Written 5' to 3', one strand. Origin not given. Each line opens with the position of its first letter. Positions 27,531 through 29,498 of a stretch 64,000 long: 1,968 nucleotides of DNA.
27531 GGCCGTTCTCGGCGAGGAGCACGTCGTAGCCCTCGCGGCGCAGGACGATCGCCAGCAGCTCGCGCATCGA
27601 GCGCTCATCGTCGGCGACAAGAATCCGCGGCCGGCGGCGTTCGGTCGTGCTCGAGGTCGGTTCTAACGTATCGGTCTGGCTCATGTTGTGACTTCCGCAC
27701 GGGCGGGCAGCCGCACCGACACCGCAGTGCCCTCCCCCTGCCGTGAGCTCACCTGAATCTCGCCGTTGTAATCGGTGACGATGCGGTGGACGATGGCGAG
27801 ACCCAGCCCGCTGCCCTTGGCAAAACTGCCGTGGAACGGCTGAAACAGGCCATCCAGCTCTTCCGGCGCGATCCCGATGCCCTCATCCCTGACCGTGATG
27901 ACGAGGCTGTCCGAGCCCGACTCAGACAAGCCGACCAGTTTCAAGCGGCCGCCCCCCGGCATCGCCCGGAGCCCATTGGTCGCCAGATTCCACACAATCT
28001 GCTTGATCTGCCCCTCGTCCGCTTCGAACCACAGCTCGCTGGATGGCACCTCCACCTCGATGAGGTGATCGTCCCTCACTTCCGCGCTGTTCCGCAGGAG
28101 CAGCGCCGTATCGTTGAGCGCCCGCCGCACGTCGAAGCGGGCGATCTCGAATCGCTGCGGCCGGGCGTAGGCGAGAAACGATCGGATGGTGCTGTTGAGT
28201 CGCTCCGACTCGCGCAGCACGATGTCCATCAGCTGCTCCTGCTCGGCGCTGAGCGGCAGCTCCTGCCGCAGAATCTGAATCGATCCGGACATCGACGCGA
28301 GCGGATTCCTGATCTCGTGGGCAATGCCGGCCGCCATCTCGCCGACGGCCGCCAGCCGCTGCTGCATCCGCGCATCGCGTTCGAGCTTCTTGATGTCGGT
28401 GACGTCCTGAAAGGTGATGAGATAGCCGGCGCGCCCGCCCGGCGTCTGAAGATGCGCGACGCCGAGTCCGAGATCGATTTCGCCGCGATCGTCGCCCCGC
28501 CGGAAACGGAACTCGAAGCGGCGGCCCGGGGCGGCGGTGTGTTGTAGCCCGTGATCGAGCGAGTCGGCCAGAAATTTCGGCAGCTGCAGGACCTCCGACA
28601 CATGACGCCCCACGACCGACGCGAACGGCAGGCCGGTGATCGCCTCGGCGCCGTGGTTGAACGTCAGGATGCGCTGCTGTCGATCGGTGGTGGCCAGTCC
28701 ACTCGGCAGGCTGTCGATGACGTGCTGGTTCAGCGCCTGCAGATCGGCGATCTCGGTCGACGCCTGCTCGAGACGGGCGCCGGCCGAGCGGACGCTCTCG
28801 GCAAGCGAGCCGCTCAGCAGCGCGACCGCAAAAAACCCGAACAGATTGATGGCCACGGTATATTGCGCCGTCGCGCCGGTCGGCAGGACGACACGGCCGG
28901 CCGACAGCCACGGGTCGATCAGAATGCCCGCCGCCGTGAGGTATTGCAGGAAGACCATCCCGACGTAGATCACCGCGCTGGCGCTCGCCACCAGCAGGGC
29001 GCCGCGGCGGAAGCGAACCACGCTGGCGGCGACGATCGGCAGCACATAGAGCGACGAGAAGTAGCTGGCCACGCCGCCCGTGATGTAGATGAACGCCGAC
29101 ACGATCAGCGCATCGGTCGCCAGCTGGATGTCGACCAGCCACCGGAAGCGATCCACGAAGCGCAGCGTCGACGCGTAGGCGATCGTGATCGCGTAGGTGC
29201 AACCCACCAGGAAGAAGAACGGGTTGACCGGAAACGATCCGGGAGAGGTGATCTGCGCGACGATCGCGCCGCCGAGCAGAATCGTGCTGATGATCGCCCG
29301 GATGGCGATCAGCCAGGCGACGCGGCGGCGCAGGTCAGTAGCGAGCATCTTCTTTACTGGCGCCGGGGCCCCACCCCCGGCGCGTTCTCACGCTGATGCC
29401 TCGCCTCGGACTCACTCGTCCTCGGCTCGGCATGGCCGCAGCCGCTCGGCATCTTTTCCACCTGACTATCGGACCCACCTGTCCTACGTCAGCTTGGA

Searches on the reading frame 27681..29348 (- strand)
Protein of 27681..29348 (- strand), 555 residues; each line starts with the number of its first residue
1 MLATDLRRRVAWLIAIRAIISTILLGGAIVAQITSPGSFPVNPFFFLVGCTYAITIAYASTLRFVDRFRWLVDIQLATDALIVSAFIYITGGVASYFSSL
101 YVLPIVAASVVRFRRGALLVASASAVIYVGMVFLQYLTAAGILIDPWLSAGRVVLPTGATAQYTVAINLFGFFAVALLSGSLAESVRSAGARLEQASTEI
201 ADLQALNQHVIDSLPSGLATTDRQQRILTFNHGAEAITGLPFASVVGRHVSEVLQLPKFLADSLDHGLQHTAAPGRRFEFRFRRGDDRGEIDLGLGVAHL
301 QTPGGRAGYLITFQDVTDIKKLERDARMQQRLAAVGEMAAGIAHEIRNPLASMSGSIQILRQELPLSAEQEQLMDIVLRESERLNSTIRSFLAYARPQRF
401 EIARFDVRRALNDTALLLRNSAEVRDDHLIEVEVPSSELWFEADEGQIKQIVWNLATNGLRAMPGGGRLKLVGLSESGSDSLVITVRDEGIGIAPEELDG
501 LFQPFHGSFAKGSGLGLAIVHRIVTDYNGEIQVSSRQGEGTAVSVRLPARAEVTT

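Call 14: search_protein_families(library=pfam, proteins=[window:27681-29348:-])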
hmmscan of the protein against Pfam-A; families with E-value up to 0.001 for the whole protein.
window:27681-29348:- (555 aa): 8 families
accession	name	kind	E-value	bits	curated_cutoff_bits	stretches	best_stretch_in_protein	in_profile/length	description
PF02518.31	HATPase_c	-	1.5e-24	87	26.4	1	444-550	2-110/111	Histidine kinase-, DNA gyrase B-, and HSP90-like ATPase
PF00512.31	HisKA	-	1.2e-16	60.9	26.9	1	335-398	2-64/66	His Kinase A (phospho-acceptor) domain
PF25323.1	6TM_PilS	-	3.6e-14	53.3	27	1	5-191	6-187/189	PilS-like transmembrane domain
PF00989.32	PAS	-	2.9e-09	37.4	22.6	1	208-316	4-113/113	PAS fold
PF08448.16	PAS_4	-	8.5e-09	36.1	23.1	1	212-318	2-107/110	PAS fold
PF13188.13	PAS_8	-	3.3e-05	24.1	21.8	1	208-266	4-59/65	PAS domain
PF13581.12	HATPase_c_2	-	0.00018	21.9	27.4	1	475-546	60-126/127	Histidine kinase-like ATPase domain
PF13426.13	PAS_9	-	0.00073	20.2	27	0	216-318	2-103/103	PAS domain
